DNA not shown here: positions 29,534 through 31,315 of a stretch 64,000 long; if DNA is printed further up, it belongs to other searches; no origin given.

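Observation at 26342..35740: Carrier-protein-dependent tailoring module: ACP, GT2, DltA-like adenylase, amine oxidase, DAO-family oxidase, GT-C-like membrane protein, LpxL-like acyltransferase, Zn-ribbon methyltransferase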

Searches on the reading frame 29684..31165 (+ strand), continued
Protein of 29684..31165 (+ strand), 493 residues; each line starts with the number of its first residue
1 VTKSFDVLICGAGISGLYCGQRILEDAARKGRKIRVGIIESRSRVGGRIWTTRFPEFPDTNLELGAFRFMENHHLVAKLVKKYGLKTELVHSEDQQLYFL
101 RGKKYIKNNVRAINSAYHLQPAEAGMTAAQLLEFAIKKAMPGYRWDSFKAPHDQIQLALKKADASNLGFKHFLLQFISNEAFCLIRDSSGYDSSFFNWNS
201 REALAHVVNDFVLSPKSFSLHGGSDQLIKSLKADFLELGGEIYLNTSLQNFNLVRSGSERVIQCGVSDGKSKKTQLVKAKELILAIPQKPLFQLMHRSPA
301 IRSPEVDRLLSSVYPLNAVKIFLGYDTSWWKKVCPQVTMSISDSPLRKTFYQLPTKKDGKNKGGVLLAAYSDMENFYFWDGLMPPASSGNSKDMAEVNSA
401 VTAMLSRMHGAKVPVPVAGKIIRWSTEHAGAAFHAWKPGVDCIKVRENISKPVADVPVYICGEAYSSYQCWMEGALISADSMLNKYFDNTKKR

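Call 58: search_solved_structures(query=window:29684-31162:+, max_evalue=1e-35, show_alignments=4)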
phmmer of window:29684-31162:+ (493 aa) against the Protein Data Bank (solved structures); distinct sequences matched with E-value up to 1e-35: 5.
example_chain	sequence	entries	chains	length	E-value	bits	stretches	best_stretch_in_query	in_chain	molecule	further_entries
8jhe_A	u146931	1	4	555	1.1e-51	178.9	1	4-395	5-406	Hyper thermostable ancestral L-amino acid oxidase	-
7eih_A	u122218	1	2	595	9.1e-43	149.6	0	163-488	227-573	FAD dependent enzyme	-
7eii_A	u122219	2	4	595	5.9e-42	146.9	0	163-488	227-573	FAD dependent L-Lys oxidase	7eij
8t8a_A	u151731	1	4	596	1.3e-37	132.5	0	2-488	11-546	Amine oxidoreductase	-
8jt7_A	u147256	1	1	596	1.3e-37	132.5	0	2-488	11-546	Amine oxidoreductase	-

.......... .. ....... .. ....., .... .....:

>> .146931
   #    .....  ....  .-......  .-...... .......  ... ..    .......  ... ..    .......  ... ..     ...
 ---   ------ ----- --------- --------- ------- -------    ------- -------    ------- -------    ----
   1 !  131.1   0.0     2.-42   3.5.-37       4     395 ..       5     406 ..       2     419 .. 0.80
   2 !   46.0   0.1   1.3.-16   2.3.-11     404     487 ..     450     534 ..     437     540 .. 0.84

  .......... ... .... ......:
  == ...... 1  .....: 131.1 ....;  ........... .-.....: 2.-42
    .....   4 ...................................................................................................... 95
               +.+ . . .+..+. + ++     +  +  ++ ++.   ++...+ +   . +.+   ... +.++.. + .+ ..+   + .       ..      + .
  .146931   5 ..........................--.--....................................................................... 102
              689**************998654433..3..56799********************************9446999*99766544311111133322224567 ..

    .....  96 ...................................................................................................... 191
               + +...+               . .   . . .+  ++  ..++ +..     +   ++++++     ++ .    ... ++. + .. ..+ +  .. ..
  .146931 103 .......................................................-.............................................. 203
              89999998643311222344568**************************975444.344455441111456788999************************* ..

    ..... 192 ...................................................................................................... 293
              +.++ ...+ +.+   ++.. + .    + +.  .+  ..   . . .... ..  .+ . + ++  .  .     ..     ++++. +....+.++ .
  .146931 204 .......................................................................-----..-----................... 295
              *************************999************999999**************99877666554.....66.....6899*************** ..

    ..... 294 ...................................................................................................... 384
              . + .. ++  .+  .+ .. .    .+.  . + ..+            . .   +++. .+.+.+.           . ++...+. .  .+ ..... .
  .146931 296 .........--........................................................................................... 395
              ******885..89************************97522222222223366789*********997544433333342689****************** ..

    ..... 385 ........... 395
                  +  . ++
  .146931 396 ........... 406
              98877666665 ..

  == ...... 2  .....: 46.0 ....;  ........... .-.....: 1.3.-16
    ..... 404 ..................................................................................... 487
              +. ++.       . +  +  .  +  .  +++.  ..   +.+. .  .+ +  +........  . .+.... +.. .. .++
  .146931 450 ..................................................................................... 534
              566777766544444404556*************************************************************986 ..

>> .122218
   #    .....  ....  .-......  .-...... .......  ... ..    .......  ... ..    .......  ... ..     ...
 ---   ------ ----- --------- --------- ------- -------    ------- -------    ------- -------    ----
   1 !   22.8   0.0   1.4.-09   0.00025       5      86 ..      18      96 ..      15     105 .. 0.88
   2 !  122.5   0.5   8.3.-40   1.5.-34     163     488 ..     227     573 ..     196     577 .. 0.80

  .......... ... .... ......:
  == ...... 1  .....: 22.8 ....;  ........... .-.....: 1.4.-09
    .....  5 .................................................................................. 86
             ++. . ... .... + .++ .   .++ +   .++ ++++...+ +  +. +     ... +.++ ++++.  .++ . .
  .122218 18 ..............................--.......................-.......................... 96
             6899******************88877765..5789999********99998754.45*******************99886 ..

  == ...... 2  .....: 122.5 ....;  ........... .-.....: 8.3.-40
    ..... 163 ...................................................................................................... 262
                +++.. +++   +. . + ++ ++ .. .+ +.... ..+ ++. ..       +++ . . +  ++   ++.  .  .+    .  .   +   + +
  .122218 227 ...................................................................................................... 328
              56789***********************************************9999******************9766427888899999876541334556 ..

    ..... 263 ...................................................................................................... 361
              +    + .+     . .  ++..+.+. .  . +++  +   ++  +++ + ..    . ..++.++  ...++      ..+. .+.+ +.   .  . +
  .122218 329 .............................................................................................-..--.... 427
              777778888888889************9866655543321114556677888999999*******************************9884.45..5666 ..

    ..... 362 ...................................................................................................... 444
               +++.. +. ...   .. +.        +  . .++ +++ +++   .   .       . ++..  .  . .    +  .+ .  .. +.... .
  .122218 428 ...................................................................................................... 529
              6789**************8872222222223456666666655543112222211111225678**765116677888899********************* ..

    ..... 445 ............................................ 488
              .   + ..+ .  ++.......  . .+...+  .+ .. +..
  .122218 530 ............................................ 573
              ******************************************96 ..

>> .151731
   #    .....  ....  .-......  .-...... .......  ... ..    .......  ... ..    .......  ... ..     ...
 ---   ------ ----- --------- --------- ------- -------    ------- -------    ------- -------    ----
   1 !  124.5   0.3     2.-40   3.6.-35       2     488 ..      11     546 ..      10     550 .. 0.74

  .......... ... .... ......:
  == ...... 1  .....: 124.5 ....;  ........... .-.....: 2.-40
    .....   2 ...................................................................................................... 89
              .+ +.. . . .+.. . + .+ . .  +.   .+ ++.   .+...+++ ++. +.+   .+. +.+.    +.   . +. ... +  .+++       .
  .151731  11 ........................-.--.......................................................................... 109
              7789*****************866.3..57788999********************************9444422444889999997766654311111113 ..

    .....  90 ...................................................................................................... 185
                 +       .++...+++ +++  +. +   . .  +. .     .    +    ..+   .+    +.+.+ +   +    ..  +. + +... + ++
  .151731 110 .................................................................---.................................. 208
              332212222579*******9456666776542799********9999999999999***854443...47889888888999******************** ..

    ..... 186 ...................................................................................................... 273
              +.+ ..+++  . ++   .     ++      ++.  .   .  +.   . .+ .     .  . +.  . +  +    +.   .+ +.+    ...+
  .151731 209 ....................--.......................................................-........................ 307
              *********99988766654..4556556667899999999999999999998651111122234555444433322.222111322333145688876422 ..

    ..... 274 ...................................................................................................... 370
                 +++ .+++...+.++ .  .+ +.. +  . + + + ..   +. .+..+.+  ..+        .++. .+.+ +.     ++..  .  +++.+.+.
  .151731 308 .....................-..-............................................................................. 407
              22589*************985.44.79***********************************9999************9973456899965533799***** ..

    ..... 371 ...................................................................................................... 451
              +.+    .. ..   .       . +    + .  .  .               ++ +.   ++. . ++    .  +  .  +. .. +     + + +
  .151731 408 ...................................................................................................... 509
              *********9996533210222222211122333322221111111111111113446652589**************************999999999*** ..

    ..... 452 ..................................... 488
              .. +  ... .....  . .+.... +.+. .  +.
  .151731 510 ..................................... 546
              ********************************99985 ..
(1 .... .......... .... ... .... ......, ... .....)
